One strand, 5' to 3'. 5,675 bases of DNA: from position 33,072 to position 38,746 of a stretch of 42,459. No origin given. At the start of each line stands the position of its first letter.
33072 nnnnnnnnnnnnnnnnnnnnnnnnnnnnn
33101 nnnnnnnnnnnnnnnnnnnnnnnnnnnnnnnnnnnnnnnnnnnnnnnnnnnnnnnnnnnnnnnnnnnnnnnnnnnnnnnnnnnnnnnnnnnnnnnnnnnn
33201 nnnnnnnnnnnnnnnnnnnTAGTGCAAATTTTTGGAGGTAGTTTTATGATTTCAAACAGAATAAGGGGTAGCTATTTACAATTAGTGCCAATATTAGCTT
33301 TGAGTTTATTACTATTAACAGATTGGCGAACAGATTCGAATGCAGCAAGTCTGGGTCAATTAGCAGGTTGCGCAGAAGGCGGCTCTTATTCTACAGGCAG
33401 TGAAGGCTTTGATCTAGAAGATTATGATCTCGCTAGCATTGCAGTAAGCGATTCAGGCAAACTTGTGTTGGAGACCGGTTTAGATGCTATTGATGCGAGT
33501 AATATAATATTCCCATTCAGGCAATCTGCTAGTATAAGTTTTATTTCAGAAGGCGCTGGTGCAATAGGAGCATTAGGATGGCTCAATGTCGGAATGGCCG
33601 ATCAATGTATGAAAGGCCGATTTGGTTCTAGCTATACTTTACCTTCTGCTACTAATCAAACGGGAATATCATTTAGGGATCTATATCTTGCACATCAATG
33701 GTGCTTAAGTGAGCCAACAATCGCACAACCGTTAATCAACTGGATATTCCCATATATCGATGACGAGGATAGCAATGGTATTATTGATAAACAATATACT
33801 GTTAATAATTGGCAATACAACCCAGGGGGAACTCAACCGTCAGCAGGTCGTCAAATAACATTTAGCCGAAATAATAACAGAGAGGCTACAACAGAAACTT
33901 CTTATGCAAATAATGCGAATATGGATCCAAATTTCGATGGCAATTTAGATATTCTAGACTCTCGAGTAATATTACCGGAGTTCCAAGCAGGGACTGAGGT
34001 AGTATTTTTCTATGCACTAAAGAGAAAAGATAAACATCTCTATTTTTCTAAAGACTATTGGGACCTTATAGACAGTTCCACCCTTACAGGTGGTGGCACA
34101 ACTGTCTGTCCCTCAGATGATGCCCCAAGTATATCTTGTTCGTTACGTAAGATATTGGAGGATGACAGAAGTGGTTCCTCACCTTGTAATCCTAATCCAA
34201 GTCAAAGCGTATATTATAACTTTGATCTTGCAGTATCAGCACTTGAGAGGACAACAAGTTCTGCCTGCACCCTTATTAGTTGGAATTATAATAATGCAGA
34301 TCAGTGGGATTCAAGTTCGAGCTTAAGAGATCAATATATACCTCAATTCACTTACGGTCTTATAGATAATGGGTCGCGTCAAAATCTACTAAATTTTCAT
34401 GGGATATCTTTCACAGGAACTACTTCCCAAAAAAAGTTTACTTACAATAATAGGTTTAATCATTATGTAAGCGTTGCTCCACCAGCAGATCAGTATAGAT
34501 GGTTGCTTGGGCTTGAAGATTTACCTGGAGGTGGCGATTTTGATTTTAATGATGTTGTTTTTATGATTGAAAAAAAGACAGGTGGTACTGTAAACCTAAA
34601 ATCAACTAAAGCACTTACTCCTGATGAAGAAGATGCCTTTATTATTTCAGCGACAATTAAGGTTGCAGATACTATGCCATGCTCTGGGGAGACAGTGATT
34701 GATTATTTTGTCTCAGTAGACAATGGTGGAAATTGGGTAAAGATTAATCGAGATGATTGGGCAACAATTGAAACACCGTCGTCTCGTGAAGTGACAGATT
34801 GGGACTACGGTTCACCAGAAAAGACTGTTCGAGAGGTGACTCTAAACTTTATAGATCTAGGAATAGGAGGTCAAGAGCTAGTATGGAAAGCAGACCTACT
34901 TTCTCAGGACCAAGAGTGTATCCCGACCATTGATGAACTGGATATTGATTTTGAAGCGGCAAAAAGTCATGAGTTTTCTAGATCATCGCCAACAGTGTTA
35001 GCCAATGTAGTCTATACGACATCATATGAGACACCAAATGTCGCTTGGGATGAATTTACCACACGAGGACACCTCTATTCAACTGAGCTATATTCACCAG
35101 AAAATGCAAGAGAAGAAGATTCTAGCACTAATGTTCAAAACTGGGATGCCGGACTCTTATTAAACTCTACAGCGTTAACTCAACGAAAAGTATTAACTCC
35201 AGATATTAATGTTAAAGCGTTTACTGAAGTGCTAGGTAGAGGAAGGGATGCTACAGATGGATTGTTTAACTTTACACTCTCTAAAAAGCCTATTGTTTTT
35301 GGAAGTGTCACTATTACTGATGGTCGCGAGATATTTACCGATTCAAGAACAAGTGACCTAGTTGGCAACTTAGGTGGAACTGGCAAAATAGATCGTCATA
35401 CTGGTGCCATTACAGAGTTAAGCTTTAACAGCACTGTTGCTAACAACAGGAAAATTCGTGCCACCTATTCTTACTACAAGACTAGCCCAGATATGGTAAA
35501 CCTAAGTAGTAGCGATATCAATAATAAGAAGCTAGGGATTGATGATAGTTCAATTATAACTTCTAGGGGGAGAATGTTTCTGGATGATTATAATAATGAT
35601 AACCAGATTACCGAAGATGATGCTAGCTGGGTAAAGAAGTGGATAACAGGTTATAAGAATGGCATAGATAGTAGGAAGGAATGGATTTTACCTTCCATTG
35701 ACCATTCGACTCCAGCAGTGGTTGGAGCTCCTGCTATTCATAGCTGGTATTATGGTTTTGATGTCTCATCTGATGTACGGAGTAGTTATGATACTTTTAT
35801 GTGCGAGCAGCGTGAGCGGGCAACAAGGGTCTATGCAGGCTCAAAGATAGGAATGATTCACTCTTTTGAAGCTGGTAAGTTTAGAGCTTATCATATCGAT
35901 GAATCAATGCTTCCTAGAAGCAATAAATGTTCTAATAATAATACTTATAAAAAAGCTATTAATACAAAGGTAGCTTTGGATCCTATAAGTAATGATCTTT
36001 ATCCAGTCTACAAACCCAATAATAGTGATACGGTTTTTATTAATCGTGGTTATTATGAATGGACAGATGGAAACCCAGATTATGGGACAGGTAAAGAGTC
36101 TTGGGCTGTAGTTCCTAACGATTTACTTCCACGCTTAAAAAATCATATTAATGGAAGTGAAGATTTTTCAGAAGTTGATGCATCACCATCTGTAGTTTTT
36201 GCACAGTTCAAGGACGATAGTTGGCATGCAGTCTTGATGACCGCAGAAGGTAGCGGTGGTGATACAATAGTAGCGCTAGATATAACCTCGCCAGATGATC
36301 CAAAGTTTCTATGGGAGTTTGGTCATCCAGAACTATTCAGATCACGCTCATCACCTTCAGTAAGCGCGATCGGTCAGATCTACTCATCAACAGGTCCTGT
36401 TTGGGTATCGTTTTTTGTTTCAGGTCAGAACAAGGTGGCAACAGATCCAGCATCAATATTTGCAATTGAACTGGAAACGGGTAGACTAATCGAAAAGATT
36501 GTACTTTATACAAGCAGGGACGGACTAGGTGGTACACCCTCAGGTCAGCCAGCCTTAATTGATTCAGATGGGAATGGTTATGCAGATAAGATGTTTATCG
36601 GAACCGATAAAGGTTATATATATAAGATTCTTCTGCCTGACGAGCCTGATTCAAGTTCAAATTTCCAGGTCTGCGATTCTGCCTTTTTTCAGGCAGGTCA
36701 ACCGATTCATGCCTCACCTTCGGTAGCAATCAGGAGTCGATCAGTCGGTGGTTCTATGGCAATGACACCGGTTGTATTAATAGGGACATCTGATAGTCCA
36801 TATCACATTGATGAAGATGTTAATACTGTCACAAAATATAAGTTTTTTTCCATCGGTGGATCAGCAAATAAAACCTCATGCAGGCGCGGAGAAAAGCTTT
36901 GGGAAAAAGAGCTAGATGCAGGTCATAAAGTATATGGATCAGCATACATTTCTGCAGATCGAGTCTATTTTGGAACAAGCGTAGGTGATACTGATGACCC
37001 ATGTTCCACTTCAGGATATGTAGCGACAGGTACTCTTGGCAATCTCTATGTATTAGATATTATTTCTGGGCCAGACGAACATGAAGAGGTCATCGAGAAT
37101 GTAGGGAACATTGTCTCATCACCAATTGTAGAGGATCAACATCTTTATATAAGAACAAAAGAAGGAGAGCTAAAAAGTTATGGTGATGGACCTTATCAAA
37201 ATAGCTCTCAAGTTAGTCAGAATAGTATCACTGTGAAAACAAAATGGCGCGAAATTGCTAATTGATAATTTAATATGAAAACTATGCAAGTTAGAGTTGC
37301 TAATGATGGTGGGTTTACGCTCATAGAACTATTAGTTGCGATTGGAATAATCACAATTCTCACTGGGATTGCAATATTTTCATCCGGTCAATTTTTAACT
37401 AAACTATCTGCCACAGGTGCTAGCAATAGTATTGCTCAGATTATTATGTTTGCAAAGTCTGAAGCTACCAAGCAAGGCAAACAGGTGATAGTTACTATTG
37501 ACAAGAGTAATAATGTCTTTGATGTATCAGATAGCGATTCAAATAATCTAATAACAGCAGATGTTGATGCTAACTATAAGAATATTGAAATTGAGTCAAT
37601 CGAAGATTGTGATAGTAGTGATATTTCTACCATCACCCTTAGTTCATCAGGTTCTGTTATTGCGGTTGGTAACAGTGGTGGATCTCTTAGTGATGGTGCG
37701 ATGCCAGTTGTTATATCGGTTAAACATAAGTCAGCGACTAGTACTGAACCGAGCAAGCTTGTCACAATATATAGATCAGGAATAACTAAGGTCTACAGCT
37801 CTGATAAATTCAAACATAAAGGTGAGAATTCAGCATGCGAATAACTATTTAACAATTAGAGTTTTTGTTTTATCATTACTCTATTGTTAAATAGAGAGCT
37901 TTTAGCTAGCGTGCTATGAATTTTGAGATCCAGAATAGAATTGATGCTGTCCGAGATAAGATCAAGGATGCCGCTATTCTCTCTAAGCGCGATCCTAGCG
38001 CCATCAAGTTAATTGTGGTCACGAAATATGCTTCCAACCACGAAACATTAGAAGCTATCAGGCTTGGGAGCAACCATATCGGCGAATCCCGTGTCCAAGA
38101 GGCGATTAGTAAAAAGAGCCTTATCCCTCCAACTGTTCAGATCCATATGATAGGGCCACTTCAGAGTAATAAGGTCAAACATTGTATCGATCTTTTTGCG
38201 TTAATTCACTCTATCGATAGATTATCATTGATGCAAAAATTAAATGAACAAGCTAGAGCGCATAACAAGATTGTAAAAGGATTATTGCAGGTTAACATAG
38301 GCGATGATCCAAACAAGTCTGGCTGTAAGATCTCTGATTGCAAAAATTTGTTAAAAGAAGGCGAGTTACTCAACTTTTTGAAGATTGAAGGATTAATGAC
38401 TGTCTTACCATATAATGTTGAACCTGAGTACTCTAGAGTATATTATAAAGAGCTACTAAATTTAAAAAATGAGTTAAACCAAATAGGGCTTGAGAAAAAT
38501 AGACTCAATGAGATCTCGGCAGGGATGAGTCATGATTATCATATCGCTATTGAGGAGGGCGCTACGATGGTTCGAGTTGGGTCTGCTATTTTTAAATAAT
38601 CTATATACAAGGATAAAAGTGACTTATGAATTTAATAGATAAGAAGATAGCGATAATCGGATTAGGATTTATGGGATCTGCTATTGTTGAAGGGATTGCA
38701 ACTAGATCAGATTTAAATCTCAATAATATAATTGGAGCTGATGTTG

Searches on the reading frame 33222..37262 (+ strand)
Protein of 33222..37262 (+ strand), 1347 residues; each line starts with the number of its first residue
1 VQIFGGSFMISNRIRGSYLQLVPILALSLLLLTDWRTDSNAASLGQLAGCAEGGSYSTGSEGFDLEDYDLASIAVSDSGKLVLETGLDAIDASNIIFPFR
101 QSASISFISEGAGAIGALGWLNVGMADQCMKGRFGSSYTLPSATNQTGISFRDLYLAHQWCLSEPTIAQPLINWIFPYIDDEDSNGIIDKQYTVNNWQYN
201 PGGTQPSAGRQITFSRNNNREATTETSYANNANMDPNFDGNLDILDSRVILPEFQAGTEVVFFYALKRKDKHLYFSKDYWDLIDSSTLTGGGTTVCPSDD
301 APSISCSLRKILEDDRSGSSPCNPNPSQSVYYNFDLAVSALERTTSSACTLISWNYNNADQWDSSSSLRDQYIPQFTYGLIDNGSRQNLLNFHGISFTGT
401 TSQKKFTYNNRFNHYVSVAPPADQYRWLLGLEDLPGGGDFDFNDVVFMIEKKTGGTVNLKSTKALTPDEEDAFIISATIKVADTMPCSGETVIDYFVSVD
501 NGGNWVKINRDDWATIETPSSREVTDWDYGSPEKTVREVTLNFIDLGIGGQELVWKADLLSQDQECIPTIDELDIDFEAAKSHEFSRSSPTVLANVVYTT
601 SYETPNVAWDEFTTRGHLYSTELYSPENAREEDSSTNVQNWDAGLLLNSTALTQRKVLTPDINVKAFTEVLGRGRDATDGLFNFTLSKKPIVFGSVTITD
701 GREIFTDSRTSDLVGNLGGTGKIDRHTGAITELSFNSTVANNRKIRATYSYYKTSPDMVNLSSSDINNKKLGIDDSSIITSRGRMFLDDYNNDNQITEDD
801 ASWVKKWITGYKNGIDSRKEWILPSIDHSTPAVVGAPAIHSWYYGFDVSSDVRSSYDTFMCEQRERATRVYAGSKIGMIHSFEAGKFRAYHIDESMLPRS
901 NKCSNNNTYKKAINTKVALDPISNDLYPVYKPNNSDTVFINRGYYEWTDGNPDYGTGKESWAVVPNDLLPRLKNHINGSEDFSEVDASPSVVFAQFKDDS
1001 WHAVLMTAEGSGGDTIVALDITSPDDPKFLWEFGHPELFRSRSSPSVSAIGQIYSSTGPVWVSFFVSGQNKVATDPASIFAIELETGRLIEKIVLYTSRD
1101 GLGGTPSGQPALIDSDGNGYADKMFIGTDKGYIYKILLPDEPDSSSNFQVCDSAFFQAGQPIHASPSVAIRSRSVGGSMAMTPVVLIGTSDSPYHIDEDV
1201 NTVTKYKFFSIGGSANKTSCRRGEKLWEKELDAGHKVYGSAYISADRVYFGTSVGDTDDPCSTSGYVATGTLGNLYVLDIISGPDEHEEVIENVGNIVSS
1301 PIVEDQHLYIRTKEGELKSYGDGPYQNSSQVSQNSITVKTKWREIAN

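Call 5: search_protein_families(library=pfam, proteins=[window:33222-37262:+], max_evalue=1)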
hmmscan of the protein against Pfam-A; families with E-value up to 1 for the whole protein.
window:33222-37262:+ (1347 aa): 4 families
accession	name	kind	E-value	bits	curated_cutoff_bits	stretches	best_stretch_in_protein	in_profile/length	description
PF05567.17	T4P_PilY1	-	5e-15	55.8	28.1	2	978-1148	104-298/411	PilY1 beta-propeller domain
PF13448.11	DUF4114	-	2.2e-06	29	27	1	377-450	8-83/85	Domain of unknown function (DUF4114)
PF01403.25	Sema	-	0.14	12.5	23.7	1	1122-1163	138-176/182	Sema domain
PF00404.24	Dockerin_1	-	0.53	11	22.9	0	789-809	3-23/57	Dockerin type I domain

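Call 6: search_protein_families(library=ncbifam, proteins=[window:33222-37262:+], max_evalue=1)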
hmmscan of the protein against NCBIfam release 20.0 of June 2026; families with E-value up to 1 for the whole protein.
window:33222-37262:+ (1347 aa): 1 family
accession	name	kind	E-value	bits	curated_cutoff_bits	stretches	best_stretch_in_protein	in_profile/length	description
NF008351.0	PRK11138.1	equivalog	0.091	11.2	423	1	1265-1320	123-175/394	outer membrane protein assembly factor BamB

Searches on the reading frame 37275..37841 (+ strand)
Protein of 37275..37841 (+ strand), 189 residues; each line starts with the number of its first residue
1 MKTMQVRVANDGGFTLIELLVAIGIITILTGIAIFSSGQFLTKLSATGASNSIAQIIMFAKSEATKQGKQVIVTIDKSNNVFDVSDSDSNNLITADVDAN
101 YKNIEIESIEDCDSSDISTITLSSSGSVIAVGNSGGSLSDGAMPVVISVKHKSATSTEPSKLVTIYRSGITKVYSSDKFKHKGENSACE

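Call 8: search_protein_families(library=pfam, proteins=[window:37275-37841:+], max_evalue=0.01)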
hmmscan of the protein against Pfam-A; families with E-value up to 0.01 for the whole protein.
window:37275-37841:+ (189 aa): 4 families
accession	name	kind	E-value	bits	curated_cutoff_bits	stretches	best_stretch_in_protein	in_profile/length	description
PF07963.17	N_methyl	-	2e-07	30.8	21.2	1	10-34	3-27/27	Prokaryotic N-terminal methylation motif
PF12019.13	GspH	-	0.00029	21.7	21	1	49-137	1-88/108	Type II transport protein GspH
PF10088.15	DUF2326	-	0.0041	17.3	28.7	1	51-80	76-105/141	Uncharacterised protein conserved in bacteria (DUF2326)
PF00180.25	Iso_dh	-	0.0042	16.8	27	1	51-142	161-250/348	Isocitrate/isopropylmalate dehydrogenase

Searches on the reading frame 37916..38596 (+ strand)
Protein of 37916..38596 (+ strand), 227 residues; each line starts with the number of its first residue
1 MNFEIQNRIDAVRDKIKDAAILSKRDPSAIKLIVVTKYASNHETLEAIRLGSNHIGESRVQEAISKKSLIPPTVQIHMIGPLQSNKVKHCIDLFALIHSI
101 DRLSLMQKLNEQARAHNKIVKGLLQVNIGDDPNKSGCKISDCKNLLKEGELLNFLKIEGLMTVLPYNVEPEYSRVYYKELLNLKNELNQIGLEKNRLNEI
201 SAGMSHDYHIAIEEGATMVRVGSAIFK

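Call 8: search_protein_families(library=pfam, proteins=[window:37916-38596:+], max_evalue=0.01)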
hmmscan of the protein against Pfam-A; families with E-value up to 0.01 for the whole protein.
window:37916-38596:+ (227 aa): 1 family
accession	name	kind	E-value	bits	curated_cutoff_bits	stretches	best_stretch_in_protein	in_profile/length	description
PF01168.26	Ala_racemase_N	-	2.8e-20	73.4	24.1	1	29-226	20-216/220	Alanine racemase, N-terminal domain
